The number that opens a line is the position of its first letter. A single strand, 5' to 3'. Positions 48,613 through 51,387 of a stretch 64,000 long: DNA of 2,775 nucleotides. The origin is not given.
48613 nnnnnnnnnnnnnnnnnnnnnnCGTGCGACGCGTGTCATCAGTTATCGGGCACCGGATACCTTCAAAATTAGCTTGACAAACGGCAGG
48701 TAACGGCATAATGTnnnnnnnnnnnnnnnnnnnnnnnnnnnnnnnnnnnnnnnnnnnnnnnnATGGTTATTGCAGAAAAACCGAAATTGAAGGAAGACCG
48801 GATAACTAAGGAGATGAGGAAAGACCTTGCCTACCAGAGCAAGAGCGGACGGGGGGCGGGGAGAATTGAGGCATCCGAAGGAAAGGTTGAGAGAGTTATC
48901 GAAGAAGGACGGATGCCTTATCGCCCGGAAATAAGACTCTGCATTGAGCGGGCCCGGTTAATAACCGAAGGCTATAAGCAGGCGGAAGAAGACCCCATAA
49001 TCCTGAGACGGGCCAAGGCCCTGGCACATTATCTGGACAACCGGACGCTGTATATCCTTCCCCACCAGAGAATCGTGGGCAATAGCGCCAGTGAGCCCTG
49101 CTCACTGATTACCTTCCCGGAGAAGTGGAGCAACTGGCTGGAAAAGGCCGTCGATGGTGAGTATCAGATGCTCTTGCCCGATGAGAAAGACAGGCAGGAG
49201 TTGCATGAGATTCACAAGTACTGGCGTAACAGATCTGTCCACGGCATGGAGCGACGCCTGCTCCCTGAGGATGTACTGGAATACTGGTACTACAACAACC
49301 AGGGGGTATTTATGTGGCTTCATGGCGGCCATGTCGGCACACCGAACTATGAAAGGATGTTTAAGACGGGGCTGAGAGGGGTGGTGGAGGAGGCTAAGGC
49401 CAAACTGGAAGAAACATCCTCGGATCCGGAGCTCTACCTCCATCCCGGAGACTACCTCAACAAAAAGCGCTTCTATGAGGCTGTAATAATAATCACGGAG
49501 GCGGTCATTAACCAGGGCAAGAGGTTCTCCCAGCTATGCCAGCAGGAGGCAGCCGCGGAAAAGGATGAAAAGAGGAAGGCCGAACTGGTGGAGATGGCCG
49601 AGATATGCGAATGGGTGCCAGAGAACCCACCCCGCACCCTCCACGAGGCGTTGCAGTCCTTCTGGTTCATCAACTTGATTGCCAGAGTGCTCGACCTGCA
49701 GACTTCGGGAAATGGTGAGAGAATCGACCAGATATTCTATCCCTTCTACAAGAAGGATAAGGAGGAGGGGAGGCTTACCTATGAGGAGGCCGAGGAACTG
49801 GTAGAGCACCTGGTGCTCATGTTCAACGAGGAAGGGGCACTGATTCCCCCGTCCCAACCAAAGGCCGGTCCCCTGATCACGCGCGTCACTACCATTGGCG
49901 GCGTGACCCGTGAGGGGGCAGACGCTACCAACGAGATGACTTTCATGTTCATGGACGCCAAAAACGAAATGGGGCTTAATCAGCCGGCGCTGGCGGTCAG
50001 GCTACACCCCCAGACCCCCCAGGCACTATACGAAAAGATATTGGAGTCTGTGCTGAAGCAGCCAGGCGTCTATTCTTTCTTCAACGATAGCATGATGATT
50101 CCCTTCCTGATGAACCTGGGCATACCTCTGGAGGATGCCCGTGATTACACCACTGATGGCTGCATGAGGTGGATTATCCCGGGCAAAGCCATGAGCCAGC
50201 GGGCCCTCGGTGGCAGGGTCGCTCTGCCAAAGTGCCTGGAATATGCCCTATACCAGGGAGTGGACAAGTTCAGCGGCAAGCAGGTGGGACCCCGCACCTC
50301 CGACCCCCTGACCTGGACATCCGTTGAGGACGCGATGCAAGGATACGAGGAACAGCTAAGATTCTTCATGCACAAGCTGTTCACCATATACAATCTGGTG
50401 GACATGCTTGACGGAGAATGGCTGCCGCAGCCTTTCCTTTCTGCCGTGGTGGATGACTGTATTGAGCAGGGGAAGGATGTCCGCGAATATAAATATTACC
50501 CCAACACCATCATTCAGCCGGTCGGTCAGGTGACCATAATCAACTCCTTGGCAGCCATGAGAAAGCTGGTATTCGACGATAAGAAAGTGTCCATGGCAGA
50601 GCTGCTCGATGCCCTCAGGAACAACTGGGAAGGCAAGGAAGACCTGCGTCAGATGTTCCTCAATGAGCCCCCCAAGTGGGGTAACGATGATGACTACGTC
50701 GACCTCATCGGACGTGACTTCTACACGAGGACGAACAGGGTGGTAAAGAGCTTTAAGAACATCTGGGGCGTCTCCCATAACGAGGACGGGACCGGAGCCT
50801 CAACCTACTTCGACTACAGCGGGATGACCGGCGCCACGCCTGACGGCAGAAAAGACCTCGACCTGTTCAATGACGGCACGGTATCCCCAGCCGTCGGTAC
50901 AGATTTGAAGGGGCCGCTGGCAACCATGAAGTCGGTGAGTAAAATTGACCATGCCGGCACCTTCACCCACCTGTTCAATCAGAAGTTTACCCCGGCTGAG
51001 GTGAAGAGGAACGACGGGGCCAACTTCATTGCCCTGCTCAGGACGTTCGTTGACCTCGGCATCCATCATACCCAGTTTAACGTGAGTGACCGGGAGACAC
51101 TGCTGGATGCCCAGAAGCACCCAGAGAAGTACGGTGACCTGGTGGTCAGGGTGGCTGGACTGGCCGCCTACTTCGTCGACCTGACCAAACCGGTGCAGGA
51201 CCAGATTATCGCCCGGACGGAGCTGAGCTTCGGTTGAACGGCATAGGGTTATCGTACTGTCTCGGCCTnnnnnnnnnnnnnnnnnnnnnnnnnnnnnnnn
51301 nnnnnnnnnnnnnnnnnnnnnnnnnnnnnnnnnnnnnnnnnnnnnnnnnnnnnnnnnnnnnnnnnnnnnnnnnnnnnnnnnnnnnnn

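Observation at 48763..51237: Glycyl radical enzyme with non-canonical Cys loop (GCMRW) and Gly-radical motif (RVAGL)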

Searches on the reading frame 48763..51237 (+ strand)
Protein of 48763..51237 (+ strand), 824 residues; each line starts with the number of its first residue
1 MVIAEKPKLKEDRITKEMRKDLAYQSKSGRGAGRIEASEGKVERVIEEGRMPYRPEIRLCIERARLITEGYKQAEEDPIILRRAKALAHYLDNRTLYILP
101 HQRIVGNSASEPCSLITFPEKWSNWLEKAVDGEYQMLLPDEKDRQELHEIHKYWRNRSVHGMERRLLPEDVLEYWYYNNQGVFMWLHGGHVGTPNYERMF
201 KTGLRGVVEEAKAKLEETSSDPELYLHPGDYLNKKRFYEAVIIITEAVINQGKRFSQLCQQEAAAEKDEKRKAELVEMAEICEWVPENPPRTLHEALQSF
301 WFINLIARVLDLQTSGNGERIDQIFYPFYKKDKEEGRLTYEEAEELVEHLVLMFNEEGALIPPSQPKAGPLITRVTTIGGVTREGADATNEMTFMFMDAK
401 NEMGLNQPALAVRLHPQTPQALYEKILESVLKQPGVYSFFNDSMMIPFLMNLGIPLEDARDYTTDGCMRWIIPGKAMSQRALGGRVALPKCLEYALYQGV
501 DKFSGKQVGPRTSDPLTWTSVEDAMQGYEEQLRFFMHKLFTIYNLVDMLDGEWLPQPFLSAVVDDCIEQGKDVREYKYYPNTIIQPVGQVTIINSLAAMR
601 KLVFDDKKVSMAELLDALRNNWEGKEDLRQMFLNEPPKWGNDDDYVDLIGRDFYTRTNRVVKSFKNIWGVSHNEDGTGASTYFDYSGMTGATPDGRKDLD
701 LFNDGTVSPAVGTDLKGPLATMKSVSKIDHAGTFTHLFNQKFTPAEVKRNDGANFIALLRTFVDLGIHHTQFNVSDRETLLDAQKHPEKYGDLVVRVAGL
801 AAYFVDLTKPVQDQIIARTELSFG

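Call 3: search_protein_families(library=pfam, proteins=[window:48763-51237:+])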
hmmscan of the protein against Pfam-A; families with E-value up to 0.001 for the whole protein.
window:48763-51237:+ (824 aa): 2 families
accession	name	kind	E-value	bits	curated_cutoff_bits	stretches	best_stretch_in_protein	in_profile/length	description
PF02901.20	PFL-like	-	5.5e-170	567.6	24.3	1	52-673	14-634/647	Pyruvate formate lyase-like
PF01228.26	Gly_radical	-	2.6e-26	92.6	22.2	1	706-805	4-106/106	Glycine radical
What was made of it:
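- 48763..51237 (+): Glycyl radical enzyme, 824 aa, member of the CMRW family. Pfam PFL-like plus Gly_radical (call 3).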

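Call 4: search_solved_structures(query=window:48763-51234:+, max_evalue=0.001, show_alignments=3)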
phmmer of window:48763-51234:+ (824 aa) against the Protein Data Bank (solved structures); distinct sequences matched with E-value up to 0.001: 37.
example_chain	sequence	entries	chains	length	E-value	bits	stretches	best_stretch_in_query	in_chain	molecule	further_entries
1r8w_A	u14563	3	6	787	4.5e-132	445.1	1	61-820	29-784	glycerol dehydratase | B12-independent glycerol dehydratase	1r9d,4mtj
5ymr_B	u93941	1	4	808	2.3e-131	442.7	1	54-819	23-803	Formate acetyltransferase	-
6vxc_A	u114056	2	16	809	3.8e-124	418.9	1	42-823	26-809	Trans-4-hydroxy-L-proline dehydratase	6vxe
5i2a_A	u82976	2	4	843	8.3e-120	404.5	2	42-622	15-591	Diol-dehydratase | Diol dehydratase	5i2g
9f3w_A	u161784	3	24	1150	8.6e-120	404.4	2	52-821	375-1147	Choline trimethylamine-lyase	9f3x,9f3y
9rco_A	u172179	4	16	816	1.5e-117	397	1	44-823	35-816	Glycyl radical protein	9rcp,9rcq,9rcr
9o8u_A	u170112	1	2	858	9.5e-115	387.8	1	53-821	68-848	1-methyl alkyl succinate synthase subunit MasD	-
5faw_A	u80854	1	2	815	3e-114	386.1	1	59-821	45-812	Choline trimethylamine-lyase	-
5fay_A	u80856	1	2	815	3.5e-114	385.9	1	59-821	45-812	Choline trimethylamine-lyase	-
5fav_A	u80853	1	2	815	5.8e-114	385.2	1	59-821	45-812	Choline trimethylamine-lyase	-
9r0v_A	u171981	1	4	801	7.7e-114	384.8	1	59-821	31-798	Choline trimethylamine-lyase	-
6vue_A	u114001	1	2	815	7.9e-114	384.7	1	59-821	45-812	Choline trimethylamine-lyase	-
9ht9_A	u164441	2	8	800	8.1e-114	384.7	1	59-821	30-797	Choline trimethylamine-lyase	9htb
5fau_A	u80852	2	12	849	8.7e-114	384.6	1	58-821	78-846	Choline trimethylamine-lyase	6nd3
5kdp_A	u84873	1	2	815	1e-113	384.4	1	59-821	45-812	Choline trimethylamine-lyase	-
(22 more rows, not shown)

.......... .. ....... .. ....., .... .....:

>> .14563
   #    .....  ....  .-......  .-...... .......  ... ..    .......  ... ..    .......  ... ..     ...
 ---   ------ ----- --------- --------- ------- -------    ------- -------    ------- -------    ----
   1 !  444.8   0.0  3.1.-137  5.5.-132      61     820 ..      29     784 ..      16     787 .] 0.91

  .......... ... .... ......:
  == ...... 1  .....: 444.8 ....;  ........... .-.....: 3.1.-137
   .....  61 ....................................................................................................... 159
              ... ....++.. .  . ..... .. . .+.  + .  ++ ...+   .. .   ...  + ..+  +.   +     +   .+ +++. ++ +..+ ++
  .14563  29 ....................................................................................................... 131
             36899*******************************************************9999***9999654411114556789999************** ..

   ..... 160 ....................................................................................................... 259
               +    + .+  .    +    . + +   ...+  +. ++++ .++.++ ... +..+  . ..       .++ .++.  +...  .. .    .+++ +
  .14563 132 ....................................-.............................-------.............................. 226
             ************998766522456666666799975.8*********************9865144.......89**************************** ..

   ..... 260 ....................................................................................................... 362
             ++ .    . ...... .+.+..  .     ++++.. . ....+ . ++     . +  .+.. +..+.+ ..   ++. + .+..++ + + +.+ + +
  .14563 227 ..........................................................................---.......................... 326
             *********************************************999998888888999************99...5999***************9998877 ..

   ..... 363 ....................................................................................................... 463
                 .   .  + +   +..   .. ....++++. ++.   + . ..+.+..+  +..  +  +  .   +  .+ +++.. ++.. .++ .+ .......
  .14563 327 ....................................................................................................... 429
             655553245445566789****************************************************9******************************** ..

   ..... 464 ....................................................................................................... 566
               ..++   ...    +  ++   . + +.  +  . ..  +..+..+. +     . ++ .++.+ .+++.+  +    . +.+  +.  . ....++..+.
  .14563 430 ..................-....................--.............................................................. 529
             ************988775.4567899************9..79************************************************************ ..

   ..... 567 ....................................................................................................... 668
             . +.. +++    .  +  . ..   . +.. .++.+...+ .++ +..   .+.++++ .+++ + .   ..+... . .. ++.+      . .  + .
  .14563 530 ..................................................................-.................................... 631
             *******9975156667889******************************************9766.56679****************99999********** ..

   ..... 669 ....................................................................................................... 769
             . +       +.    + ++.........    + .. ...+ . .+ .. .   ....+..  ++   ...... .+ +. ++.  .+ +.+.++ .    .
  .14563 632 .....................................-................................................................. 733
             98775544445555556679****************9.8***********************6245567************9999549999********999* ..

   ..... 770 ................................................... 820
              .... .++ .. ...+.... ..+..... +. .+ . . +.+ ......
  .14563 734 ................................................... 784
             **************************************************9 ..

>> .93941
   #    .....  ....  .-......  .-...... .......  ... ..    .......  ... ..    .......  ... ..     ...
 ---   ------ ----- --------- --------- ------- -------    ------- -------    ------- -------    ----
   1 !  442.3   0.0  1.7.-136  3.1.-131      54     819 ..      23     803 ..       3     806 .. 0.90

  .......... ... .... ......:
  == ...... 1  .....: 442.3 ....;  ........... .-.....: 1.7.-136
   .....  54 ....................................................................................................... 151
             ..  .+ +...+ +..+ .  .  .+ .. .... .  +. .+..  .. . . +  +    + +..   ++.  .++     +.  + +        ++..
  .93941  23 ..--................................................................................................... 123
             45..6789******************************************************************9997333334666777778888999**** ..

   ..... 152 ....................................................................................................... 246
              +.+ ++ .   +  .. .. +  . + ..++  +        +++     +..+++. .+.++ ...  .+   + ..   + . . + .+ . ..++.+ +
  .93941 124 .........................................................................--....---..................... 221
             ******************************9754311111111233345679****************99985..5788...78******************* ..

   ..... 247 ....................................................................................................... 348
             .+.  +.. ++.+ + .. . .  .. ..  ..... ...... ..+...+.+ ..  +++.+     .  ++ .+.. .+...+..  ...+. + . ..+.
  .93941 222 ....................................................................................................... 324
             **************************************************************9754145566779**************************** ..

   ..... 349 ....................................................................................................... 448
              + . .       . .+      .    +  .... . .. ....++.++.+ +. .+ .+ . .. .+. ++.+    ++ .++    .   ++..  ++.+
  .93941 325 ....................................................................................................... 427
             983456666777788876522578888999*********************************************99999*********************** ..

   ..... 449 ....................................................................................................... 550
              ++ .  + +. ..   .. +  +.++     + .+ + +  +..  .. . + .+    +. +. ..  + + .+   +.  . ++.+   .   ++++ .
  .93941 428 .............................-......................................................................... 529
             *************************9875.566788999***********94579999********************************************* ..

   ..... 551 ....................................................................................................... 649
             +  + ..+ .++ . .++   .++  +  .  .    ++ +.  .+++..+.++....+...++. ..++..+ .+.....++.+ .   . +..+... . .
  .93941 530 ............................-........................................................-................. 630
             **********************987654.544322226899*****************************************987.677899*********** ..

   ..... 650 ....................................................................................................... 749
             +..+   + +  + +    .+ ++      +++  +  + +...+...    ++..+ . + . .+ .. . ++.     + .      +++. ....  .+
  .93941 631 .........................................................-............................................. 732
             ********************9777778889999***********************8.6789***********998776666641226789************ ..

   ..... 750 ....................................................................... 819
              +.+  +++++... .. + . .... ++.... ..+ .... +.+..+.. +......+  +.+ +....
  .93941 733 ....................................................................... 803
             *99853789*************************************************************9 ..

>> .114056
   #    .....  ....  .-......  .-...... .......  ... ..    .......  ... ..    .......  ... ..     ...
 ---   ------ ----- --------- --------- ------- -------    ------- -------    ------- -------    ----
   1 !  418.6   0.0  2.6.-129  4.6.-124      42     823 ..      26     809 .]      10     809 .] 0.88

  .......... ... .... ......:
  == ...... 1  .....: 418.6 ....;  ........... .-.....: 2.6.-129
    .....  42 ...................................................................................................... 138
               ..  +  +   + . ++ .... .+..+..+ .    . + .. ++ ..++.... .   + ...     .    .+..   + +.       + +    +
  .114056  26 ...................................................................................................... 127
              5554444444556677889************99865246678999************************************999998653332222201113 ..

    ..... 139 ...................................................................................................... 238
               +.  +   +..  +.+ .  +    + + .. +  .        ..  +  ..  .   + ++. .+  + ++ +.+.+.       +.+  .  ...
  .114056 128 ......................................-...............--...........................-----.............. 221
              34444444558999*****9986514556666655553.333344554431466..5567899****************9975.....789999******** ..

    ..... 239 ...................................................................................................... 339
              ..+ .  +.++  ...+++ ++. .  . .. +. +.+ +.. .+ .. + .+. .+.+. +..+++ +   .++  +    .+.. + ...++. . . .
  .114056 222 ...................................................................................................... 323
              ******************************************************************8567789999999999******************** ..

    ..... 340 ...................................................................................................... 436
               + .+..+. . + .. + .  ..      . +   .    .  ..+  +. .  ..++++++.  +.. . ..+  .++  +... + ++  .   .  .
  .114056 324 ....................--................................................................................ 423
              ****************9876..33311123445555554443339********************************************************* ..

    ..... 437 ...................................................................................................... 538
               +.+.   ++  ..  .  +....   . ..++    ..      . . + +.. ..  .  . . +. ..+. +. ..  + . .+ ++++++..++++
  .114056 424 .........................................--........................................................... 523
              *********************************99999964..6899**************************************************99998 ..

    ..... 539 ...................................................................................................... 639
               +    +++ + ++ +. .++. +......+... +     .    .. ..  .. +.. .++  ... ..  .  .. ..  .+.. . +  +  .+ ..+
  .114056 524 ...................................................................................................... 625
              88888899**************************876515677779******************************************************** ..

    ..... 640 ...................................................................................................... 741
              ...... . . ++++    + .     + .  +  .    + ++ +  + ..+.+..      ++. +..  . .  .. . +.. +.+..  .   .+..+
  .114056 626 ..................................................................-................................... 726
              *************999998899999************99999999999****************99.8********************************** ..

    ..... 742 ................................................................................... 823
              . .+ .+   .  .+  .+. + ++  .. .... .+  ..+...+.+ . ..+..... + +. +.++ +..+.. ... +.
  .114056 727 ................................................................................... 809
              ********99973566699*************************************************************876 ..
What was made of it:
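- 48763..51237 (+): Best PDB hit is 1r8w at E 4.5e-132 (call 4).
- Closest known: B12-independent glycerol dehydratase. Same: These are the best sequence hits, at E values of roughly 1e-98 to 1e-132 (call 4).
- Closest known: Isethionate sulfite-lyases IseG/IslA. Same: Second-best PDB hit, at 443 bits (call 4).
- Closest known: Isethionate sulfite-lyases IseG/IslA. Different: IseG Glu468 corresponds to Arg469, IseG Arg676 to Asp675, IseG Arg187 to His187, and IseG Gln191 to Val191 (call 4 alignment).
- Asp675 sits at an active-site position (call 4).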

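Call 6: search_protein_families(library=ncbifam, proteins=[window:48763-51237:+])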
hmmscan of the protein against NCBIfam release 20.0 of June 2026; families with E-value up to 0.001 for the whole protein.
window:48763-51237:+ (824 aa): 12 families
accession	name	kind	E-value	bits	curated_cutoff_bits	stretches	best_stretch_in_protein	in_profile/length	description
TIGR01774.1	PFL2-3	subfamily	1.5e-173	579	678.2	1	55-821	16-784/786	formate C-acetyltransferase/glycerol dehydratase family glycyl radical enzyme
NF048011.1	SfplDhtHpsGDes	equivalog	1e-159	533.5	1000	1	39-820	23-818/821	(2S)-3-sulfopropanediol dehydratase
NF043068.1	glycl_HYPD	equivalog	4e-156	521.3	1100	1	56-823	15-784/784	trans-4-hydroxy-L-proline dehydratase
TIGR04394.1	choline_CutC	equivalog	4.6e-135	452.1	1050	1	58-821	18-786/789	choline trimethylamine-lyase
NF048009.1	SfplDhtHpfGKleb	equivalog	1.1e-128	430.7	1000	1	58-823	41-824/824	(2S)-3-sulfopropanediol dehydratase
NF007437.0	PRK09983.1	equivalog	6.2e-120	401.5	1109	1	58-820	18-762/765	formate C-acetyltransferase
NF033718.1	indole_decarb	equivalog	3.6e-112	376.2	1100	1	141-821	159-866/868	indoleacetate decarboxylase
NF033715.1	glycyl_HPDL_Lrg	equivalog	1.2e-89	301.3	1150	2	195-625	231-681/901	4-hydroxyphenylacetate decarboxylase large subunit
TIGR01255.1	pyr_form_ly_1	equivalog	1.8e-29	102.8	994.2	2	635-819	547-739/744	formate C-acetyltransferase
NF038360.1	rad_fix_GrcA3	exception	9.1e-21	73.7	158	1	753-819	7-73/78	autonomous glycyl radical cofactor GrcA3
NF008341.1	PRK11127.1-1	equivalog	2.5e-14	53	145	1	765-819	21-75/80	autonomous glycyl radical cofactor GrcA2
TIGR04365.1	spare_glycyl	equivalog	1.9e-09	37.8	170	1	766-819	68-121/126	autonomous glycyl radical cofactor GrcA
